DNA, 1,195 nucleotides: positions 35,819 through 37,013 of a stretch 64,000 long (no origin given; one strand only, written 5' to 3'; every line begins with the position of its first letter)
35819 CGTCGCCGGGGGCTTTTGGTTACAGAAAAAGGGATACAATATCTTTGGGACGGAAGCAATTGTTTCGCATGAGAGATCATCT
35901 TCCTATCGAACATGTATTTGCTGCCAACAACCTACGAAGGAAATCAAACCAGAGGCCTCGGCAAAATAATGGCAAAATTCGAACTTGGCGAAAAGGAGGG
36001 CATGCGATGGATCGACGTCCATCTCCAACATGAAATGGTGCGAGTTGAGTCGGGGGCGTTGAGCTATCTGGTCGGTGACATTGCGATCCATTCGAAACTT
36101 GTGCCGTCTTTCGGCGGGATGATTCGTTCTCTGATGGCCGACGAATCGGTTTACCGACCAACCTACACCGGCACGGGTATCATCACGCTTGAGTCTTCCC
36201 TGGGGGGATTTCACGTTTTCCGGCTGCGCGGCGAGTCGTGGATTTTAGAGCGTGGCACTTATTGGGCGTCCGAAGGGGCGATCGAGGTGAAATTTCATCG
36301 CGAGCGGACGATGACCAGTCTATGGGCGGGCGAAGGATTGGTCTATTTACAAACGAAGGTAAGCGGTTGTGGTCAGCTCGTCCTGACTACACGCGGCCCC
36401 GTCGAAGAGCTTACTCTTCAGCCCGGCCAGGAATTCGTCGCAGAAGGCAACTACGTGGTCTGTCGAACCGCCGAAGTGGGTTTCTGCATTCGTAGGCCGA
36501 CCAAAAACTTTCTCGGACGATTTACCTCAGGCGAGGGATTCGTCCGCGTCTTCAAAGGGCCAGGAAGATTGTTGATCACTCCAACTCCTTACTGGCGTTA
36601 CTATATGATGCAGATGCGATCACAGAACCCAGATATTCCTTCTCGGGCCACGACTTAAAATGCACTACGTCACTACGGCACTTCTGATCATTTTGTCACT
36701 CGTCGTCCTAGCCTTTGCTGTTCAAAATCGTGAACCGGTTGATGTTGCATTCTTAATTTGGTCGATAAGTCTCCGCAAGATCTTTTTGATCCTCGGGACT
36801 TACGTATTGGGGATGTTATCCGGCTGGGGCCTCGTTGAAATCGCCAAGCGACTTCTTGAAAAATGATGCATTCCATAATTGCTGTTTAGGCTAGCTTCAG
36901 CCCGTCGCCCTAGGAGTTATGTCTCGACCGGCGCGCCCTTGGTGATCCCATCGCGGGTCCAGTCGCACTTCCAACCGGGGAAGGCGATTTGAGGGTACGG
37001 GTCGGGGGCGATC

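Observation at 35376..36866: Translationally coupled triplet: double Zn-ribbon membrane protein, AIM24-family protein, LapA-like micro-membrane protein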

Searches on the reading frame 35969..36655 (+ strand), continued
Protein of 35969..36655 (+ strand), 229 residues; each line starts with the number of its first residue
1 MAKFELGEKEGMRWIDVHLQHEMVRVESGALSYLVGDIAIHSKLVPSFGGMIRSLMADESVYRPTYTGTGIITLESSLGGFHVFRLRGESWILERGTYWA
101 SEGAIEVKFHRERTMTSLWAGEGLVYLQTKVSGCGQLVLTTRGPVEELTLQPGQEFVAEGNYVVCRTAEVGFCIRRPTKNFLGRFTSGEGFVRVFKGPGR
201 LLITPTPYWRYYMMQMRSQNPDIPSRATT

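Call 83: search_dna_similar(query=window:35969-36655:+, collection=plasmids, mode=protein, max_evalue=0.001, max_rows=25, rows=spread)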
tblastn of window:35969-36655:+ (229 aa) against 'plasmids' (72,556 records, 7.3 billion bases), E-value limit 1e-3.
Records with a match: 37; places in all: 41; records where one place covers at least 80% of the query: 32.
Best place of each record, by identity: <60% 37.
By first word of the organism name: Enterococcus 8; Halorussus 6; Halobaculum 6; Bacillus 3; Lactococcus 3; Deinococcus 2; Haematobacter 1; Alkaliphilus 1; Leptolyngbya 1; Subdoligranulum 1; and 5 more.
By predicted mobility (MOB-suite, as given by PLSDB): non-mobilizable 33; mobilizable 3; conjugative 1.
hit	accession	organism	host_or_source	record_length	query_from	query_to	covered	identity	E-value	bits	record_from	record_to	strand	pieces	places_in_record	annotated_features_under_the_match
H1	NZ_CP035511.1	Haematobacter massiliensis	single cell,human skin swab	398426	1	220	96%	37.6%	2e-40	154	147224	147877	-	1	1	AIM24 family protein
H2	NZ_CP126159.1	Halobaculum halobium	cell culture,sediment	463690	22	229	91%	30.0%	3e-12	73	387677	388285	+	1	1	TIGR00266 family protein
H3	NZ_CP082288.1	Halobaculum roseum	cell culture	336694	22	226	90%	30.0%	6e-12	72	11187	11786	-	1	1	TIGR00266 family protein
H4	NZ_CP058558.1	Alkaliphilus sp. B6464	-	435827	20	223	89%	29.2%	8e-18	89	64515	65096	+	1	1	TIGR00266 family protein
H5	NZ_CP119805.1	Halorussus lipolyticus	cell culture,coastal saline-alkali land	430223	15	226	93%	27.9%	6e-9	63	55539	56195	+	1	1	TIGR00266 family protein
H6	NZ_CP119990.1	Halobaculum marinum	cell culture,sediment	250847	22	229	91%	28.2%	1e-9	65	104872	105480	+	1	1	TIGR00266 family protein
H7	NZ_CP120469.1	Halobaculum limi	cell culture,sediment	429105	21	228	91%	27.6%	9e-10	65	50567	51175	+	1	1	TIGR00266 family protein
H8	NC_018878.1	Bacillus thuringiensis Bt407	-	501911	13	209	86%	28.8%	3e-19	93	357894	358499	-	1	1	AIM24 family protein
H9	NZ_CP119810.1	Halorussus caseinilyticus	cell culture,coastal saline-alkali land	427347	14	207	85%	29.1%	2e-8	61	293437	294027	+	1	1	TIGR00266 family protein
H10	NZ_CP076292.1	Bacillus velezensis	Solanum lycopersicum,soil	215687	5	206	88%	27.8%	1e-10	68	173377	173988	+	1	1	AIM24 family protein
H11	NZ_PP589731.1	Lactococcus sp.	Bacterial culture,Dairy environment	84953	20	226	90%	26.5%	5e-13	75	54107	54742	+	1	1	TIGR00266 family protein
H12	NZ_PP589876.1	Lactococcus sp.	Bacterial culture,Dairy environment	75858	20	226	90%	26.5%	7e-13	74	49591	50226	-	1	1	TIGR00266 family protein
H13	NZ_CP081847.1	Enterococcus raffinosus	Homo sapiens,feces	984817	3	203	88%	27.1%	1e-9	65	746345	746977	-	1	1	TIGR00266 family protein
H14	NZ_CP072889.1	Enterococcus raffinosus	stream/river surface water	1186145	3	203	88%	27.0%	4e-10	66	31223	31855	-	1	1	record has no annotation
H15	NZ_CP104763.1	Enterococcus raffinosus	-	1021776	3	203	88%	27.0%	6e-10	66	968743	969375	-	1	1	record has no annotation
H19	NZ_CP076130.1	Flammeovirga kamogawensis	single bacterial isolate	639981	1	203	89%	25.7%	1e-4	50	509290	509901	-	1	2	TIGR00266 family protein | M48 family metallopeptidase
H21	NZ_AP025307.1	Aureibacter tunicatorum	-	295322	21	209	83%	26.8%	5e-6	54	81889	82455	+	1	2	TIGR00266 family protein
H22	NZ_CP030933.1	Enterococcus gilvus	cow,milk,milk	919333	17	203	82%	27.0%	2e-10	67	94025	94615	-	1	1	TIGR00266 family protein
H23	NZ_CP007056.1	Halostagnicola larsenii XH-48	-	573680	21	199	78%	28.1%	8e-4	47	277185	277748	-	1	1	TIGR00266 family protein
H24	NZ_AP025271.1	Enterococcus faecalis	-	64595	15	203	83%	24.8%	7e-10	66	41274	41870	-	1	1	TIGR00266 family protein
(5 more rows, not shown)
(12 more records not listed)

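Call 84: get_annotated_region(hit=H1, flank=6000)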
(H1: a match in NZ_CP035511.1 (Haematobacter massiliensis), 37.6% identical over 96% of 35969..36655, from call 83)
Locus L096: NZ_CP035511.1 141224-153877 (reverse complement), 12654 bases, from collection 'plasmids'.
description: Haematobacter massiliensis strain OT1 plasmid pOT1-1, complete sequence
organism: Haematobacter massiliensis (NCBI taxid 195105)
taxonomy: Bacteria; Pseudomonadota; Alphaproteobacteria; Rhodobacterales; Paracoccaceae; Haematobacter; Haematobacter massiliensis
host: -; source: single cell,human skin swab; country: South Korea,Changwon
typing (MOB-suite, as given by PLSDB): non-mobilizable
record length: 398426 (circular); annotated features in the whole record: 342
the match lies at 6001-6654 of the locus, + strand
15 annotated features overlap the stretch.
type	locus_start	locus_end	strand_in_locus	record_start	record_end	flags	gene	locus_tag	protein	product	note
CDS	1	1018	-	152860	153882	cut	-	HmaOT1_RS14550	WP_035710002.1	glycine betaine/L-proline ABC transporter ATP-binding protein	-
CDS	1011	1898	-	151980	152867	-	-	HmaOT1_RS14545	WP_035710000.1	proline/glycine betaine ABC transporter permease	-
CDS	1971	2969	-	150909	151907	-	-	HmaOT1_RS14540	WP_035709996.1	ABC transporter substrate-binding protein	-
CDS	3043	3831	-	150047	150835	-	-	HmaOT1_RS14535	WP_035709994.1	pyrroline-5-carboxylate reductase dimerization domain-containing protein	-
CDS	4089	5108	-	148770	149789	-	-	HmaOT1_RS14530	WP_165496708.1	TAXI family TRAP transporter solute-binding subunit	GO:0006810 - transport [Evidence IEA]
CDS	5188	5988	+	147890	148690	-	-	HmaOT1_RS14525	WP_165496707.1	DUF4239 domain-containing protein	-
CDS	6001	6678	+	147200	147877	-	-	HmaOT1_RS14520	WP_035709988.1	AIM24 family protein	-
CDS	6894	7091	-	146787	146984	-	-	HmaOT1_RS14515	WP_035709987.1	hypothetical protein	-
CDS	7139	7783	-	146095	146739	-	-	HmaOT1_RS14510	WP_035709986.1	hypothetical protein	-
CDS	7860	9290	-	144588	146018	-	-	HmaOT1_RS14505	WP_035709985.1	NAD-dependent succinate-semialdehyde dehydrogenase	-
CDS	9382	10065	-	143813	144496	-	-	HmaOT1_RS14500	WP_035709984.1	aspartate/glutamate racemase family protein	GO:0006807 - nitrogen compound metabolic process [Evidence IEA]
CDS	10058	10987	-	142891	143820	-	-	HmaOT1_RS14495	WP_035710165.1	3-hydroxyacyl-CoA dehydrogenase NAD-binding domain-containing protein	GO:0006631 - fatty acid metabolic process [Evidence IEA]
CDS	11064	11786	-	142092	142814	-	-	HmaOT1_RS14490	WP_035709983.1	amino acid ABC transporter ATP-binding protein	-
CDS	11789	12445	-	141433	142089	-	-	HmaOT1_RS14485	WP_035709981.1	amino acid ABC transporter permease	GO:0006865 - amino acid transport [Evidence IEA]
CDS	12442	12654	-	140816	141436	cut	-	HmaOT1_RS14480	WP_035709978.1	amino acid ABC transporter permease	GO:0006865 - amino acid transport [Evidence IEA]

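Call 85: get_annotated_region(hit=H8, flank=4000)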
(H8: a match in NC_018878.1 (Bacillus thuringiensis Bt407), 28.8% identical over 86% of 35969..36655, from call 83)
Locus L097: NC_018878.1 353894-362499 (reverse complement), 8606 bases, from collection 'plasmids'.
description: Bacillus thuringiensis Bt407 plasmid BTB_502p, complete sequence
organism: Bacillus thuringiensis Bt407 (NCBI taxid 527021)
taxonomy: Bacteria; Bacillota; Bacilli; Bacillales; Bacillaceae; Bacillus; Bacillus thuringiensis; Bacillus thuringiensis Bt407
host: -; source: -; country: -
typing (MOB-suite, as given by PLSDB): non-mobilizable; replicon rep_cluster_18; mating-pair formation MPF_T
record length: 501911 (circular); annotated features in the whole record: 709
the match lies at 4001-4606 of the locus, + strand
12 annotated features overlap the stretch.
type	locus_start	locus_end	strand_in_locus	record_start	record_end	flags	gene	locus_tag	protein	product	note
CDS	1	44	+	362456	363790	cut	-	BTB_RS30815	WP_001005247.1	APC family permease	-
CDS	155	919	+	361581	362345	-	-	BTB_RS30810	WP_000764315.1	glucose 1-dehydrogenase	-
CDS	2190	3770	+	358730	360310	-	-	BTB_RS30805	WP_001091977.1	TROVE domain-containing protein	-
CDS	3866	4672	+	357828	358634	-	-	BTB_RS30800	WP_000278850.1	AIM24 family protein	-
CDS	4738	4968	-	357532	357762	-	-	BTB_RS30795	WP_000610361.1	hypothetical protein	-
CDS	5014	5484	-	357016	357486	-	-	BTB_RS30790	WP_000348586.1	type II toxin-antitoxin system antitoxin SocA domain-containing protein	-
CDS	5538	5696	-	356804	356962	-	-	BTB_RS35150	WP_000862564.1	hypothetical protein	-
CDS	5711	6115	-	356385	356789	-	-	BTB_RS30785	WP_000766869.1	hypothetical protein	-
CDS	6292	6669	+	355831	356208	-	-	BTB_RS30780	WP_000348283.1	DUF6075 family protein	-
CDS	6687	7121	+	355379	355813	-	-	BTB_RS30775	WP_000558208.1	hypothetical protein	-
CDS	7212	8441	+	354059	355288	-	-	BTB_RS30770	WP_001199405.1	hypothetical protein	-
CDS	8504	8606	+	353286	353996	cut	-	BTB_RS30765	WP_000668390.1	hypothetical protein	-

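Call 97: find_encoding_contigs(protein=P0093, flank=5000, max_places=2)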
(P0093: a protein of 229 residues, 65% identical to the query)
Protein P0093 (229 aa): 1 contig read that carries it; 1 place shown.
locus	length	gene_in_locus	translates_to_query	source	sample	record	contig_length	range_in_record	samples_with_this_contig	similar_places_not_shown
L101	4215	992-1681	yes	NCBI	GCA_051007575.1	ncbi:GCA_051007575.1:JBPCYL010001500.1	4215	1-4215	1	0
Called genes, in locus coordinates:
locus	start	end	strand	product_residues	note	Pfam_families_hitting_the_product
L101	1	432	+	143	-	PF01547:SBP_bac_1 (weak), PF13343:SBP_bac_6 (weak), PF13416:SBP_bac_8, PF13531:SBP_bac_11 (weak)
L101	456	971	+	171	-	-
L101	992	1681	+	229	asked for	PF01987:AIM24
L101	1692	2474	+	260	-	PF14023:Bestrophin-like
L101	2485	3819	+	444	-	PF13433:Peripla_BP_5, PF13458:Peripla_BP_6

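Call 98: find_encoding_contigs(protein=P0130, flank=8000, max_places=1)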
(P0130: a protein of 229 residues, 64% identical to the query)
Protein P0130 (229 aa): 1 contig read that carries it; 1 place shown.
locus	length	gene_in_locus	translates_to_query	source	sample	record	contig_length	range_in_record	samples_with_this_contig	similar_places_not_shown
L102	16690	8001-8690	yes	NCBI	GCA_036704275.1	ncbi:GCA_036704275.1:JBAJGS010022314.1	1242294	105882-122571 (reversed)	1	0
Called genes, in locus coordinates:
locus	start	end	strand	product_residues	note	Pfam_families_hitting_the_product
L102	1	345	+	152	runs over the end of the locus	PF01797:Y1_Tnp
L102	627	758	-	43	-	-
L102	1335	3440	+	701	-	PF05231:MASE1, PF00989:PAS, PF13188:PAS_8 (weak), PF08448:PAS_4 (weak), PF13426:PAS_9, PF00512:HisKA, PF02518:HATPase_c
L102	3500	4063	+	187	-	PF00072:Response_reg, PF08281:Sigma70_r4_2, PF00196:GerE, PF04545:Sigma70_r4 (faint)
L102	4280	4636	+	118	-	PF00072:Response_reg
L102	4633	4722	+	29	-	-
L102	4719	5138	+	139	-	-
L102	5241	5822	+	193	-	-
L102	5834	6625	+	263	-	PF14023:Bestrophin-like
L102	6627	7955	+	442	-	PF13433:Peripla_BP_5, PF13458:Peripla_BP_6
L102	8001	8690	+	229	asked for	PF01987:AIM24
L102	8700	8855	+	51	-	-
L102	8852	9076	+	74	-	PF00106:adh_short (weak)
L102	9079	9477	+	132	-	-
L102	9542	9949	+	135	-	PF03928:HbpS-like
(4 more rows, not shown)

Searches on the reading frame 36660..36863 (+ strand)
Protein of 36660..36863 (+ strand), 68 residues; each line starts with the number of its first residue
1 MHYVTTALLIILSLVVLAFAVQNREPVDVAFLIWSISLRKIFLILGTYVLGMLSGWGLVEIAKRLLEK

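Call 3: search_protein_families(library=pfam, proteins=[window:36660-36863:+], max_evalue=1)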
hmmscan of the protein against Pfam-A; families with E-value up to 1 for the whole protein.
window:36660-36863:+ (68 aa): 4 families
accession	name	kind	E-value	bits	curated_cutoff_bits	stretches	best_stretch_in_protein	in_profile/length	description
PF06305.16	LapA_dom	-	1.4e-05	25.3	28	1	22-56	1-35/64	Lipopolysaccharide assembly protein A domain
PF23494.1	bPH_10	-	0.096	12.6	27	1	39-66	9-36/151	YqeB-like bacterial PH domain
PF01405.22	PsbT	-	0.17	12.2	22.4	1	8-26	8-26/29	Photosystem II reaction centre T protein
PF20059.4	DUF6458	-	0.52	11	27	1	1-47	1-47/78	Domain of unknown function (DUF6458)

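Call 4: search_protein_families(library=ncbifam, proteins=[window:36660-36863:+], max_evalue=1)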
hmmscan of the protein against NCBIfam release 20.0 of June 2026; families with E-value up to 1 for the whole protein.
window:36660-36863:+ (68 aa): 4 families
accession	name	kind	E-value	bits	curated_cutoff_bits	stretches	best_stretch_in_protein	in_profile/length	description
TIGR00245.2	TIGR00245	equivalog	0.034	13.7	410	1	5-53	8-57/251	iron efflux ABC transporter permease subunit FetB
NF008825.0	PRK11875.1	equivalog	0.035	13.8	55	1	7-26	7-26/31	photosystem II reaction center protein T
NF045492.1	HydPropCoALig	equivalog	0.1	10.9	1300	1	21-67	432-478/700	3-hydroxypropionate--CoA ligase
TIGR00799.1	mtp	subfamily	0.12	12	181.3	1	5-49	66-112/258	Golgi 4-transmembrane spanning transporter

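Call 5: search_protein_families(library=padloc, proteins=[window:36660-36863:+], max_evalue=1)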
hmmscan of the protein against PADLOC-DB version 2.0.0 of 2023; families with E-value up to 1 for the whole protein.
window:36660-36863:+ (68 aa): 0 families

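Call 81: search_protein_families(library=pfam, alignment_id=A5, max_evalue=0.01)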
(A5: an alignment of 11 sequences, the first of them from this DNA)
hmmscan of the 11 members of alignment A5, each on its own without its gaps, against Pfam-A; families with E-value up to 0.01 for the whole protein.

A. member 1, seq(68 aa): 1 family
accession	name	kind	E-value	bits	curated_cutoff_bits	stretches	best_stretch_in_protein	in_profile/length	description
PF06305.16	LapA_dom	-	1.4e-05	25.3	28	1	22-56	1-35/64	Lipopolysaccharide assembly protein A domain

B. families by the number of members that match (of 11 scanned): 2 families
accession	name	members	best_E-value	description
PF06305.16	LapA_dom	11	7.5e-07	Lipopolysaccharide assembly protein A domain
PF12537.13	GPHR_N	1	0.003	The Golgi pH Regulator (GPHR) Family N-terminal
